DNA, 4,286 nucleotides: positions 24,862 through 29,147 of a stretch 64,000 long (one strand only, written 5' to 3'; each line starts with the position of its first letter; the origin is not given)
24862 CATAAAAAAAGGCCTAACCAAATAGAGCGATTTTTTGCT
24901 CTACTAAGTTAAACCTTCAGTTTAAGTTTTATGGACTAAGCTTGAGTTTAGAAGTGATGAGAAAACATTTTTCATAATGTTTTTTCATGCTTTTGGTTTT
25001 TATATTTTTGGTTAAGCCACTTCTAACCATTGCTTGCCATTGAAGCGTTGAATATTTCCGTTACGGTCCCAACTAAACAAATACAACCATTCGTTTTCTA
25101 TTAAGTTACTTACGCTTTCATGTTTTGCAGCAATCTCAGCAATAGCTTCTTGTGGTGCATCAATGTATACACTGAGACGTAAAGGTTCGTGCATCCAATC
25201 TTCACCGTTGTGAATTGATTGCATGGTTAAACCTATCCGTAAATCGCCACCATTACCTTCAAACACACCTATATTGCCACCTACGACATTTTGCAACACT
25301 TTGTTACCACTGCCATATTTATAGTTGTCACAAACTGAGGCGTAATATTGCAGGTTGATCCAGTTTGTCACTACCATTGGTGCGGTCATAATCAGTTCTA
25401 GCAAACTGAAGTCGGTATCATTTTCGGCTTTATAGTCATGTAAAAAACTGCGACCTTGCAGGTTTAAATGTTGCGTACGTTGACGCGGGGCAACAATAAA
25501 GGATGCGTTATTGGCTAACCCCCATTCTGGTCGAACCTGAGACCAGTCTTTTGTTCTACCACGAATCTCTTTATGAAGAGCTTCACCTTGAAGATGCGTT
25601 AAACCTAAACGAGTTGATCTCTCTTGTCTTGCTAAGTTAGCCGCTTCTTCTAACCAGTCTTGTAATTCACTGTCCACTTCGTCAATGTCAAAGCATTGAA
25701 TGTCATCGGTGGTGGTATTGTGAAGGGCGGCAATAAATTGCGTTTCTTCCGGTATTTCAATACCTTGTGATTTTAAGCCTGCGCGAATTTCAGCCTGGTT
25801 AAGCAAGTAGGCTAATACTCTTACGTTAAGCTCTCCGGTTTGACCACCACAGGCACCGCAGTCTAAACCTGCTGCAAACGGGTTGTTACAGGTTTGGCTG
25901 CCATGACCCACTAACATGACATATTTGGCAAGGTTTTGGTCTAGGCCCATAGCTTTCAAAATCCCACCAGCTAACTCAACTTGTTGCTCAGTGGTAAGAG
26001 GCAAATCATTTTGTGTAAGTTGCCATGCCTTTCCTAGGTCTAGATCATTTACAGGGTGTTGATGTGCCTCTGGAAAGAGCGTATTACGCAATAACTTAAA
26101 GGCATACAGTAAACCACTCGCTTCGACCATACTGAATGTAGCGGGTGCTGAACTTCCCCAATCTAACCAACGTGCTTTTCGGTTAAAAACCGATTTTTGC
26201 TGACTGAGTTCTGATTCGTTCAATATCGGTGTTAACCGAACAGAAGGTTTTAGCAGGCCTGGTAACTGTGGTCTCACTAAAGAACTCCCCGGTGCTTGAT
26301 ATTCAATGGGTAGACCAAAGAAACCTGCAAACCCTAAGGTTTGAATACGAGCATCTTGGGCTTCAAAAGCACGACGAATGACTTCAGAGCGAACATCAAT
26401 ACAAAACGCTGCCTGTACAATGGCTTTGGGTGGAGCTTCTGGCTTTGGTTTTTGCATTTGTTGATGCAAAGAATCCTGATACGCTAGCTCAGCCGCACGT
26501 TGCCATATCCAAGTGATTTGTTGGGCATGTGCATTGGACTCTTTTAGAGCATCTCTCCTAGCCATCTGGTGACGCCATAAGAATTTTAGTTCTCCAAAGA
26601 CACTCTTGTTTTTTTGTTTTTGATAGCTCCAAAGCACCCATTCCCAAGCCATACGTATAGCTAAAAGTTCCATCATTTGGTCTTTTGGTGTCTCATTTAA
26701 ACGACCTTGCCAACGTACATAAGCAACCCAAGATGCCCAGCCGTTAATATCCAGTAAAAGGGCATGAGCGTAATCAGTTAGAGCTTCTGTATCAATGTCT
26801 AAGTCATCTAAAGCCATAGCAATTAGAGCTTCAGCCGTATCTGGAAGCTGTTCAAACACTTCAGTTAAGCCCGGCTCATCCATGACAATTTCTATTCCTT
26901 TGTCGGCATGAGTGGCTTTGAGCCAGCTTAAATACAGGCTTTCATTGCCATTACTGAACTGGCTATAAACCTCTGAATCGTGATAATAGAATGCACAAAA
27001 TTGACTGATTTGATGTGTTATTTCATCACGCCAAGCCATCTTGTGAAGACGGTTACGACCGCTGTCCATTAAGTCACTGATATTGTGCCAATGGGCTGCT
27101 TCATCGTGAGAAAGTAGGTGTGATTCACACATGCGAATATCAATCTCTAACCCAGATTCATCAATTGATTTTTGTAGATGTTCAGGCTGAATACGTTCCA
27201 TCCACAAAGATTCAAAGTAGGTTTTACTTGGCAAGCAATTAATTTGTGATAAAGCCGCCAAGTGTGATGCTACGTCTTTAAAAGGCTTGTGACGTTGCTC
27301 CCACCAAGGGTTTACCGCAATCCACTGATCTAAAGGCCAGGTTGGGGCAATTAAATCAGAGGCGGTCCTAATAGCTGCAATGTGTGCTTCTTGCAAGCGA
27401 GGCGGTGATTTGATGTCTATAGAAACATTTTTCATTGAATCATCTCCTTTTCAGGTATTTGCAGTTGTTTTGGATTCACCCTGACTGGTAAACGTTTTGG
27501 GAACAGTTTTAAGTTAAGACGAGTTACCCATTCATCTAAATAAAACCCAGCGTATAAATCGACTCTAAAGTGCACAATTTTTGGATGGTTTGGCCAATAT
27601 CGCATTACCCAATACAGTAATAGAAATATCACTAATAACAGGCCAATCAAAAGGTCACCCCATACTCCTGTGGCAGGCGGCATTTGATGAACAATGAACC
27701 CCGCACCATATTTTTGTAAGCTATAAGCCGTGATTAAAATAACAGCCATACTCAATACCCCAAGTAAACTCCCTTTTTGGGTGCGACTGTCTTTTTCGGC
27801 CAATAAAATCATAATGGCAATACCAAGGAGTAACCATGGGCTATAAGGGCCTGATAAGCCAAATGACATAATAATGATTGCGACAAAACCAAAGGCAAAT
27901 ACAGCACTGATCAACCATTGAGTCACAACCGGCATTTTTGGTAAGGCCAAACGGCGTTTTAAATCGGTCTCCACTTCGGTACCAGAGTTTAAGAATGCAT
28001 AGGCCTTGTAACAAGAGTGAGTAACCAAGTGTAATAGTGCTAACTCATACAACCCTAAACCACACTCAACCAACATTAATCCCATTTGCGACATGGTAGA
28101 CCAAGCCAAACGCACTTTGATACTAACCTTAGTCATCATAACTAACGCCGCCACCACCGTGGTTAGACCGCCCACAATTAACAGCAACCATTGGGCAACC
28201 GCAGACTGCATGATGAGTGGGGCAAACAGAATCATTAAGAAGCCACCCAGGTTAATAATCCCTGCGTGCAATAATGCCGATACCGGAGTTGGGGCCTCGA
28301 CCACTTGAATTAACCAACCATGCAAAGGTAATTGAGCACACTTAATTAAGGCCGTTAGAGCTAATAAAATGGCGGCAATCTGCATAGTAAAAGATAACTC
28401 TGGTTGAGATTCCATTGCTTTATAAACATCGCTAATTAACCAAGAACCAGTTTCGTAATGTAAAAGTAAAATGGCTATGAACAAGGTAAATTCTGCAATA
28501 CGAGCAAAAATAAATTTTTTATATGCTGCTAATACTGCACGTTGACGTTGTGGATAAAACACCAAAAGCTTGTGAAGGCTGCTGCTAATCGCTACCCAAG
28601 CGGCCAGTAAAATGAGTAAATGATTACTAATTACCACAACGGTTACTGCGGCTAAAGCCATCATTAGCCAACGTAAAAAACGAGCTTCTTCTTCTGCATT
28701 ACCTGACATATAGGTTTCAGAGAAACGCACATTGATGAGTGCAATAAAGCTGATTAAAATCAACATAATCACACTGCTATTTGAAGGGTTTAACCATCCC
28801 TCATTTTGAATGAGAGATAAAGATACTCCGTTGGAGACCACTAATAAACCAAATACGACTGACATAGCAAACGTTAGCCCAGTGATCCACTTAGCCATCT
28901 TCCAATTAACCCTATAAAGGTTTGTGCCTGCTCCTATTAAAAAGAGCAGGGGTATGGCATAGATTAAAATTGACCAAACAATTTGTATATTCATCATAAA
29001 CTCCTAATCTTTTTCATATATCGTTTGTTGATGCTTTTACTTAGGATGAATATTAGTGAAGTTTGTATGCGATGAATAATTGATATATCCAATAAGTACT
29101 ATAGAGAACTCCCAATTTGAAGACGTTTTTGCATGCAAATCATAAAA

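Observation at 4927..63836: Hyper-abundant GC-rich palindrome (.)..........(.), a HIP1/uptake-sequence-like genomic word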

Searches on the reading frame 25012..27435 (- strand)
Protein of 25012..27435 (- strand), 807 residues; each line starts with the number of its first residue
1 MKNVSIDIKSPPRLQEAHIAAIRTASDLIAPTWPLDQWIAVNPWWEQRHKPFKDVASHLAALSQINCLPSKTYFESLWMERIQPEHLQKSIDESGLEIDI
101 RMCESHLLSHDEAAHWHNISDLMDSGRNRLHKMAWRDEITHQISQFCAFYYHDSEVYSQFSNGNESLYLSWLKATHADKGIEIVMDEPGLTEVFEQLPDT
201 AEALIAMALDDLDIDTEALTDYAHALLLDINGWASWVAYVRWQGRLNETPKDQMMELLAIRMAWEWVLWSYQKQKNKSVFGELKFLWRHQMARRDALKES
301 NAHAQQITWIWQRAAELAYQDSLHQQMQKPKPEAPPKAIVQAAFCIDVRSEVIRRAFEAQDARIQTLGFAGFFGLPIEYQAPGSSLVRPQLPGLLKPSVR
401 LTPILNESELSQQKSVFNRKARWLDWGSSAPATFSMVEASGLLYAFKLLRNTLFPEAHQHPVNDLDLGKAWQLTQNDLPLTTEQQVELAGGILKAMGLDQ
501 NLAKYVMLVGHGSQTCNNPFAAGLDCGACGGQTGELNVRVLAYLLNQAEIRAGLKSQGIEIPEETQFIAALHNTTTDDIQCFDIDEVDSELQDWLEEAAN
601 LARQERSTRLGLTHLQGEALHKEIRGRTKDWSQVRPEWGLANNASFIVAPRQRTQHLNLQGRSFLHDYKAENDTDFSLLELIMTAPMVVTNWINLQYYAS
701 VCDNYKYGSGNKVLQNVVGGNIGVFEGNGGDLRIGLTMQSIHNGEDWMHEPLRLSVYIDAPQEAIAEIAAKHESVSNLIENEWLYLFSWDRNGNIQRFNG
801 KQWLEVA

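Call 35: search_protein_families(library=pfam, proteins=[window:25012-27435:-])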
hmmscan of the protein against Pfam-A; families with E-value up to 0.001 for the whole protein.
window:25012-27435:- (807 aa): 1 family
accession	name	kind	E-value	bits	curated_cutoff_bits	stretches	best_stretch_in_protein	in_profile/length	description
PF10070.14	DabA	-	7.5e-249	828.5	25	1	22-784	1-747/747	Probable inorganic carbon transporter subunit DabA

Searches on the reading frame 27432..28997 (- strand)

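Call 35: search_protein_families(library=pfam, proteins=[window:27432-28997:-])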
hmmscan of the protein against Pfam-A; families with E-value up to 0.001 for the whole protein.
window:27432-28997:- (521 aa): 1 family
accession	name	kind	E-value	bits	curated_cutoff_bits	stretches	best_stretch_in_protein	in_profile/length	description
PF00361.26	Proton_antipo_M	-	7.3e-37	127.6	21.5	1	124-348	1-230/294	NADH:quinone oxidoreductase/Mrp antiporter, TM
